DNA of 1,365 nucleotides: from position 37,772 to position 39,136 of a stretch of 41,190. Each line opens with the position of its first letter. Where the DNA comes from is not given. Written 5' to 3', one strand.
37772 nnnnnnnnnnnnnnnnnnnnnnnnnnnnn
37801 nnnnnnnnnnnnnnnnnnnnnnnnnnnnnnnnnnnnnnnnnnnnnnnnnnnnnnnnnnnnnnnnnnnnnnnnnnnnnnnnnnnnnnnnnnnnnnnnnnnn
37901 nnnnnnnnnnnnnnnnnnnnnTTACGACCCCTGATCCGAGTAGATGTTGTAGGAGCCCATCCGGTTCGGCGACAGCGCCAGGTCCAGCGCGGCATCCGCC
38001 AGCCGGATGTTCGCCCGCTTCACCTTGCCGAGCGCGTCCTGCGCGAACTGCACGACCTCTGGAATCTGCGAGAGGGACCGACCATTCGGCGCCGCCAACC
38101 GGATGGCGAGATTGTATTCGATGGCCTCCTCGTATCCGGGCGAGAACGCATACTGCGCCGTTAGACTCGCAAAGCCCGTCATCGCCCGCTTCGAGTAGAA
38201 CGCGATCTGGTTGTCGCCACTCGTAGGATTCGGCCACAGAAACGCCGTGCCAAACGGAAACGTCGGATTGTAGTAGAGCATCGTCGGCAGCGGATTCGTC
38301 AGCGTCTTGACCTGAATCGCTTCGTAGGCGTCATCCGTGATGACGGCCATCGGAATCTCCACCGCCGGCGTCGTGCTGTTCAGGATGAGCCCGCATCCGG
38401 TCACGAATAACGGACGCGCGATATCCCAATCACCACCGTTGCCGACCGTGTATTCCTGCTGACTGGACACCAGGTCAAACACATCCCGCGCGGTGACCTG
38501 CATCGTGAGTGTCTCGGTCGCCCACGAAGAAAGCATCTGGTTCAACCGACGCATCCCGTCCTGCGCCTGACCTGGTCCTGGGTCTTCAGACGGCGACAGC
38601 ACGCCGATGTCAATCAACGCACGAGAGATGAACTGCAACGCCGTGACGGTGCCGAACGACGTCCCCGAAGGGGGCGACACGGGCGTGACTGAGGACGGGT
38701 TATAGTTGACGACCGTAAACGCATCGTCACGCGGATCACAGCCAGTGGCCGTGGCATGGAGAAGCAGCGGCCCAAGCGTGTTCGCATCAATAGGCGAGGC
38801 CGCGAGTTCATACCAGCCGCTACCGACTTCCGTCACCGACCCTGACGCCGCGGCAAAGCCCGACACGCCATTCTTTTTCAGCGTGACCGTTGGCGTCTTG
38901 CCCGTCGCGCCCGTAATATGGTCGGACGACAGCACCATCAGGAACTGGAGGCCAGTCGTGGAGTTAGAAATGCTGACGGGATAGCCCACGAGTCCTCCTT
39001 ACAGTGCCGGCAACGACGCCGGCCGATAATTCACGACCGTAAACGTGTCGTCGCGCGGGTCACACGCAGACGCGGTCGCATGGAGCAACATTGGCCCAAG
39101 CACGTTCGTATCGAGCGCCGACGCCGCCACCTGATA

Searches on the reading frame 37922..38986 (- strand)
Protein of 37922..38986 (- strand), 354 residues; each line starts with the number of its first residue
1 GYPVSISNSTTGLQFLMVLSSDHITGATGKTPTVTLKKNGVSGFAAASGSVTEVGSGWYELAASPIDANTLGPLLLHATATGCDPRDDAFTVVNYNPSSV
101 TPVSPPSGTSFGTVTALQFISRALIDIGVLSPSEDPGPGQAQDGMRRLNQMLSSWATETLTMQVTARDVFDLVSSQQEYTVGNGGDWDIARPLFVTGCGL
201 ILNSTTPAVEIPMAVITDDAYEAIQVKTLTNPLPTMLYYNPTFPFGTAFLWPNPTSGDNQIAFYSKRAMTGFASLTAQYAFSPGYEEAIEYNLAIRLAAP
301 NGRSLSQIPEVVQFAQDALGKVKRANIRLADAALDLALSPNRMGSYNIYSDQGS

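Call 79: search_protein_families(library=pfam, proteins=[window:37922-38986:-], max_evalue=0.001)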
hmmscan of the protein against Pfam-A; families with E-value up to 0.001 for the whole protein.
window:37922-38986:- (354 aa): 0 families

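Call 84: search_protein_families(library=phrogs, proteins=[window:37922-38986:-], max_evalue=0.001)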
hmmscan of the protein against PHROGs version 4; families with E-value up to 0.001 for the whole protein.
window:37922-38986:- (354 aa): 2 families
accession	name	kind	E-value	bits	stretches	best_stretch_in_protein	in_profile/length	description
phrog_12985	-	unknown function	1.2e-38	134.3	1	115-349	3-235/238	-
phrog_637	-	connector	1.2e-06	29.4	0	115-159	5-51/156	head-tail adaptor Ad3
